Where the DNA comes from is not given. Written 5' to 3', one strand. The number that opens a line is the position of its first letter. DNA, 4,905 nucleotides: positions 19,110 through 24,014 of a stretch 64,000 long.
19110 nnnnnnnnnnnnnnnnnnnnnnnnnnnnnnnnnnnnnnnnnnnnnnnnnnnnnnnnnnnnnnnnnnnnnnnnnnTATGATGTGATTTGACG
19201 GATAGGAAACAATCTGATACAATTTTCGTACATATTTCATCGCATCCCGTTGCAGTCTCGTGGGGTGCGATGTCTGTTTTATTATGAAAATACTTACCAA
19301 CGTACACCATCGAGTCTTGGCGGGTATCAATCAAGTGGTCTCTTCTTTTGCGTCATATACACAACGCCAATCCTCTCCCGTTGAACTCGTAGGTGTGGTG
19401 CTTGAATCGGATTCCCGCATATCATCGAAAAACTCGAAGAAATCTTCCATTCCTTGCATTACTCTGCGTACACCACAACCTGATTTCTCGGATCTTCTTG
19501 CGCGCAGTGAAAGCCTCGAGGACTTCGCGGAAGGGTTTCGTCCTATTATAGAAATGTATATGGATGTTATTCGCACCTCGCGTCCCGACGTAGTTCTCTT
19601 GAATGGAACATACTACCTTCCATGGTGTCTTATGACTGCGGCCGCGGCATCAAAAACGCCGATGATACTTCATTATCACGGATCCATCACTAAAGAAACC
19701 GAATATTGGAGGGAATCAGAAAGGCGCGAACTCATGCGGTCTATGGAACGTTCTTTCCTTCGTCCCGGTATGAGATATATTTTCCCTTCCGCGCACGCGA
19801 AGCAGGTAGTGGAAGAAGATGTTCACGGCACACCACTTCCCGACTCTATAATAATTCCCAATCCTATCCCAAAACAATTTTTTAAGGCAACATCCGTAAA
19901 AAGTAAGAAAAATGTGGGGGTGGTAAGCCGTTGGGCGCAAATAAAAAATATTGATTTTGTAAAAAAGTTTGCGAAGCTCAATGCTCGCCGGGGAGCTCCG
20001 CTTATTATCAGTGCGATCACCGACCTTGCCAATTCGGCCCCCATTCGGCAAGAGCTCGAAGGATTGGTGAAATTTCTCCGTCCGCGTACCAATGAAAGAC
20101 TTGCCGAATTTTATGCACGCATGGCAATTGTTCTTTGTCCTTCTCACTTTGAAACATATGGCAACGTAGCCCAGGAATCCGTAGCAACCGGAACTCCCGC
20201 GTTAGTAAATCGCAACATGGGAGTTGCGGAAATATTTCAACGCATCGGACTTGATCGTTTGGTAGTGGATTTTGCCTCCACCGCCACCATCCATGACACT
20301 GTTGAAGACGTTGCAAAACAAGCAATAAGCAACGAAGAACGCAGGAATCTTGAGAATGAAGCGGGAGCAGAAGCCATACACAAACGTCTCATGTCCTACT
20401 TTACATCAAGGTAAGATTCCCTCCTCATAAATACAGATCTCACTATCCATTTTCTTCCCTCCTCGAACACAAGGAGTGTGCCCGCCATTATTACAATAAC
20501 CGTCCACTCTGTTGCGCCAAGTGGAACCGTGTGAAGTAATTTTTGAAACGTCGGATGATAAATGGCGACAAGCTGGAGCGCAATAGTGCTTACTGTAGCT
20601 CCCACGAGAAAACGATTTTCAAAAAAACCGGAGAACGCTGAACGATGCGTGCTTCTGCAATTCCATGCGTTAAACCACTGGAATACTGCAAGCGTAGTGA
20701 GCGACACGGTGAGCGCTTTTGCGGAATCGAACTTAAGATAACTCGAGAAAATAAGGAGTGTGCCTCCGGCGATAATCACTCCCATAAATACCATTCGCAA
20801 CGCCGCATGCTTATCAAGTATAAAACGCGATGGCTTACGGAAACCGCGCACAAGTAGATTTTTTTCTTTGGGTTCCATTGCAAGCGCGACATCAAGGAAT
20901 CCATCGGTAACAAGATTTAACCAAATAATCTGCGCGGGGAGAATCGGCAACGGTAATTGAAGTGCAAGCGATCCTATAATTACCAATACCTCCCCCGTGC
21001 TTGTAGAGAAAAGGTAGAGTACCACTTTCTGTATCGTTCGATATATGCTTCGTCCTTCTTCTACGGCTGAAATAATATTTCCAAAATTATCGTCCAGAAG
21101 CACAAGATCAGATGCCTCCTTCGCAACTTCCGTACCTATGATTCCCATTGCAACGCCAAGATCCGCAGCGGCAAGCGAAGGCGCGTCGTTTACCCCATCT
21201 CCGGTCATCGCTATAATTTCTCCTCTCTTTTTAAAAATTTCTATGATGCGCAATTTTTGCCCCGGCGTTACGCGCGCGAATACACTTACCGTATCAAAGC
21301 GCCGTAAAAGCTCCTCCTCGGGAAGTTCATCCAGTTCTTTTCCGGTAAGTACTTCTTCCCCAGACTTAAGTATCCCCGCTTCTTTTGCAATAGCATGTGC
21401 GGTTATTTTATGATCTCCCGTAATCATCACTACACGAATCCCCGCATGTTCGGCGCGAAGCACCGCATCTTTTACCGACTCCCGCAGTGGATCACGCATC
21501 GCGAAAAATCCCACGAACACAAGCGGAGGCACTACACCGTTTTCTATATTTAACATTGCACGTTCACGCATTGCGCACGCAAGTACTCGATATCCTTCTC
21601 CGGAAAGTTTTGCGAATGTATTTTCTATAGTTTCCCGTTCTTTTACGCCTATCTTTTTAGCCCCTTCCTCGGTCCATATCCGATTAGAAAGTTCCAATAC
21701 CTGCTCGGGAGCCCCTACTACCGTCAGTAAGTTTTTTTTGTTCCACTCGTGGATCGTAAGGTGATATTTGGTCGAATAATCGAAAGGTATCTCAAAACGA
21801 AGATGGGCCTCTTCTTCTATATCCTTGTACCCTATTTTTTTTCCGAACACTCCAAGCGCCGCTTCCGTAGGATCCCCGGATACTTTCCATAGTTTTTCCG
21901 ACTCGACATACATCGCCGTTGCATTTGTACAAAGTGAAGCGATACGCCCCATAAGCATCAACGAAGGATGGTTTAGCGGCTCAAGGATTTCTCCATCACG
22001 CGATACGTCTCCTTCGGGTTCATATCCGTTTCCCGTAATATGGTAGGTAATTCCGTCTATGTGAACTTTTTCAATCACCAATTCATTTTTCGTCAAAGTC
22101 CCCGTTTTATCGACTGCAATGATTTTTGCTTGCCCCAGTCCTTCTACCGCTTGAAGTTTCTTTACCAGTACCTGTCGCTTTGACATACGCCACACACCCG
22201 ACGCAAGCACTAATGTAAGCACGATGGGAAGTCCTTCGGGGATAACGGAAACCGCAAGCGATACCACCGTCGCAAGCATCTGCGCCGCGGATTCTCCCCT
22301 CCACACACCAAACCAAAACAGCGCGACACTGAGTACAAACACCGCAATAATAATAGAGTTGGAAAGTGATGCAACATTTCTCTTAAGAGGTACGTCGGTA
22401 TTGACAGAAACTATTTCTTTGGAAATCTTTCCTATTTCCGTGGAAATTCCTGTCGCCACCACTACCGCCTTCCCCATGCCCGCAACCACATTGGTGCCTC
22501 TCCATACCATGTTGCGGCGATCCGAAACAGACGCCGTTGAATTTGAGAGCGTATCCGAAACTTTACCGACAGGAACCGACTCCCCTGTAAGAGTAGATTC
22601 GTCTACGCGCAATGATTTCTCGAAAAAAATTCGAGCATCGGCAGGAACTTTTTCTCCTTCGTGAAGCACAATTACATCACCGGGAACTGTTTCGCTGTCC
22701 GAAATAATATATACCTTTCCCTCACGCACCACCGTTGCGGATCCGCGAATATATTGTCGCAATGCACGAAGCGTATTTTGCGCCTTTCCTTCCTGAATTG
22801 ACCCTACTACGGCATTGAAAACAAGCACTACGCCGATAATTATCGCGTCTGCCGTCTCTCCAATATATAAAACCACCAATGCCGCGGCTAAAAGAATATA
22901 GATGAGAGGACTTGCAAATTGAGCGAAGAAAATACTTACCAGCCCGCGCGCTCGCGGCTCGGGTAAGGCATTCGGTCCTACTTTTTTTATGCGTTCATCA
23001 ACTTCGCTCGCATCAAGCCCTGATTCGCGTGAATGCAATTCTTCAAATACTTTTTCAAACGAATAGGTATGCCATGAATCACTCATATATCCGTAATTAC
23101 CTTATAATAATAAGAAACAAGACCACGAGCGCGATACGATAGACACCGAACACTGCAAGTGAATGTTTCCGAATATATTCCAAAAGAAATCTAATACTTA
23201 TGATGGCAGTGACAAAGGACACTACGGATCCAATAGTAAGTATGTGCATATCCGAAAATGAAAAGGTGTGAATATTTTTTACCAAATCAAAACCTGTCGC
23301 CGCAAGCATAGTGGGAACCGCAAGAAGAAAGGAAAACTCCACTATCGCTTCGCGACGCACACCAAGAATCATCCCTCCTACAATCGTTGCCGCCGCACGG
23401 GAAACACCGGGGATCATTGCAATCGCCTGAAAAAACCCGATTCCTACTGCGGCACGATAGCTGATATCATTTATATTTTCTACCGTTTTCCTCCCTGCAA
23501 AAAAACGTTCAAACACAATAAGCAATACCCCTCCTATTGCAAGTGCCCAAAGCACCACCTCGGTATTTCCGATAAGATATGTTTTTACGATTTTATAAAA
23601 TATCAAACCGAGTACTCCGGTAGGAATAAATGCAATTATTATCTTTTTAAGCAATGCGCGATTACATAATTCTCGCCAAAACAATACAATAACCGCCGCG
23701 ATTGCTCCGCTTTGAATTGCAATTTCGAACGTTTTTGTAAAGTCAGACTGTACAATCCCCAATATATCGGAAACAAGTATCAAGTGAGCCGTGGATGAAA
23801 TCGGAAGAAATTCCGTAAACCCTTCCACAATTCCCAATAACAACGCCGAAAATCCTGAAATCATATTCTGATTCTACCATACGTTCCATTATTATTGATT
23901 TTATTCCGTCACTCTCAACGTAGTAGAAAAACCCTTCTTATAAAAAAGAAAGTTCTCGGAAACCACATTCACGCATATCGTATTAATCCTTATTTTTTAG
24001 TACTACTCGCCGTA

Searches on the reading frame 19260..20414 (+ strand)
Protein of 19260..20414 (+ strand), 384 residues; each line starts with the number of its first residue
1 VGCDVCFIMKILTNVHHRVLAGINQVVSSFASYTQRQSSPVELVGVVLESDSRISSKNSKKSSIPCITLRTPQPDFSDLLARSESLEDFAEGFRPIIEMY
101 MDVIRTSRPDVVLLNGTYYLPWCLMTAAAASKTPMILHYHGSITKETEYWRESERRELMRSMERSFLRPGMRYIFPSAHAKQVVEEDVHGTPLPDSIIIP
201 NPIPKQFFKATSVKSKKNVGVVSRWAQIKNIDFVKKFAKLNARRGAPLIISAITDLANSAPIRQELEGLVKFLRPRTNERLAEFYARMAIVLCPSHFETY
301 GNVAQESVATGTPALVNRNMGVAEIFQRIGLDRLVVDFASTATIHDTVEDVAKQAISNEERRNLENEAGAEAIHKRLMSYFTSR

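Call 108: search_protein_families(library=pfam, proteins=[window:19260-20414:+], max_evalue=0.001)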
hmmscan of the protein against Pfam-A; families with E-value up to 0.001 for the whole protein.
window:19260-20414:+ (384 aa): 6 families
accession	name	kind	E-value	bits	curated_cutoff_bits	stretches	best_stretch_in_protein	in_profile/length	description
PF13439.12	Glyco_transf_4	-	2.3e-11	44.4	28.5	1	101-204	65-167/170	Glycosyltransferase Family 4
PF00534.26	Glycos_transf_1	-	7.7e-11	42.3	26.4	1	204-368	3-169/172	Glycosyl transferases group 1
PF13692.12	Glyco_trans_1_4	-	8.5e-10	39.5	27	1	217-347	2-135/142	Glycosyl transferases group 1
PF20706.3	GT4-conflict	-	5.8e-09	35.8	26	1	278-370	272-365/385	Family 4 Glycosyltransferase in conflict systems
PF13579.12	Glyco_trans_4_4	-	4.7e-08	34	29.7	1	22-184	2-142/158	Glycosyl transferase 4-like domain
PF13524.12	Glyco_trans_1_2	-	0.00099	19.5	25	0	270-377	29-129/144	Glycosyl transferase-like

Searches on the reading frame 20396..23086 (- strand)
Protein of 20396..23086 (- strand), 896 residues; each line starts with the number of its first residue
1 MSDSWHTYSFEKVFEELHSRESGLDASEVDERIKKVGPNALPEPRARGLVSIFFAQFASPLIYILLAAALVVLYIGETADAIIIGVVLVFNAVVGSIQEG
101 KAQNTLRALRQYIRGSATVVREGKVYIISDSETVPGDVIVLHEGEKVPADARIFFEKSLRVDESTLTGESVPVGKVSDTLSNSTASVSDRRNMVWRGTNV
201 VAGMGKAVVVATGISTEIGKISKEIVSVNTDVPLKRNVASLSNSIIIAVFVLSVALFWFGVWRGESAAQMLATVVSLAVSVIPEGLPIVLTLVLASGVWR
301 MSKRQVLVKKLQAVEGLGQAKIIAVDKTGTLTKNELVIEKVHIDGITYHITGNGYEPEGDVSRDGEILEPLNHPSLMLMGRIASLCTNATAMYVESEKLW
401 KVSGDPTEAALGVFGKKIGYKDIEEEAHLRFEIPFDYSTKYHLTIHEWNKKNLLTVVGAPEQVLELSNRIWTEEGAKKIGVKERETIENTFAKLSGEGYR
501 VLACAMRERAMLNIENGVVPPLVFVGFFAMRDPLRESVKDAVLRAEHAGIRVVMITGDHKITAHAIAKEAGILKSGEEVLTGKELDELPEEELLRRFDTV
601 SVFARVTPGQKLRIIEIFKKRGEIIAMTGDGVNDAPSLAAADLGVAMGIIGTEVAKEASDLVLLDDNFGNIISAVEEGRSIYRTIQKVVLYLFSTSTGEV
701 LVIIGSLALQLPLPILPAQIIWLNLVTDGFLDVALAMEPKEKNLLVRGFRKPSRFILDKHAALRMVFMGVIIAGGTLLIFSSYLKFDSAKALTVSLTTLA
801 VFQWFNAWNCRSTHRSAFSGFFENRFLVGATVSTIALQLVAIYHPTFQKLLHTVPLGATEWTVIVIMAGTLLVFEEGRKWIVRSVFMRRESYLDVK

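Call 108: search_protein_families(library=pfam, proteins=[window:20396-23086:-], max_evalue=0.001)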
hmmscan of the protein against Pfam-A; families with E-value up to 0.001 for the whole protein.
window:20396-23086:- (896 aa): 5 families
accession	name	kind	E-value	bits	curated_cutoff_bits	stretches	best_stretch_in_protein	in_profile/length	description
PF00689.26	Cation_ATPase_C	-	8.8e-46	156.3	27.3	1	712-881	1-175/175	Cation transporting ATPase, C-terminus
PF00122.25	E1-E2_ATPase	-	5.8e-44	150.2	28.1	1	114-304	4-181/181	E1-E2 ATPase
PF00690.31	Cation_ATPase_N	-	4.9e-20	71.4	20.4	1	5-71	1-68/69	Cation transporter/ATPase, N-terminus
PF00702.32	Hydrolase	-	1.9e-17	64.7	26.4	1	321-642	2-191/191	haloacid dehalogenase-like hydrolase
PF13246.12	Cation_ATPase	-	8.4e-16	58.2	21.7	1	385-469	2-90/91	Cation transport ATPase (P-type)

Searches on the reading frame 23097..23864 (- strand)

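Call 108: search_protein_families(library=pfam, proteins=[window:23097-23864:-], max_evalue=0.001)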
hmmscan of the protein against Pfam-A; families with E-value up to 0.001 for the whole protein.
window:23097-23864:- (255 aa): 1 family
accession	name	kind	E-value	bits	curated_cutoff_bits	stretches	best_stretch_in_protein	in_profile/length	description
PF02673.24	BacA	-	2.3e-72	244.2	33.4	1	7-248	1-256/257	Bacitracin resistance protein BacA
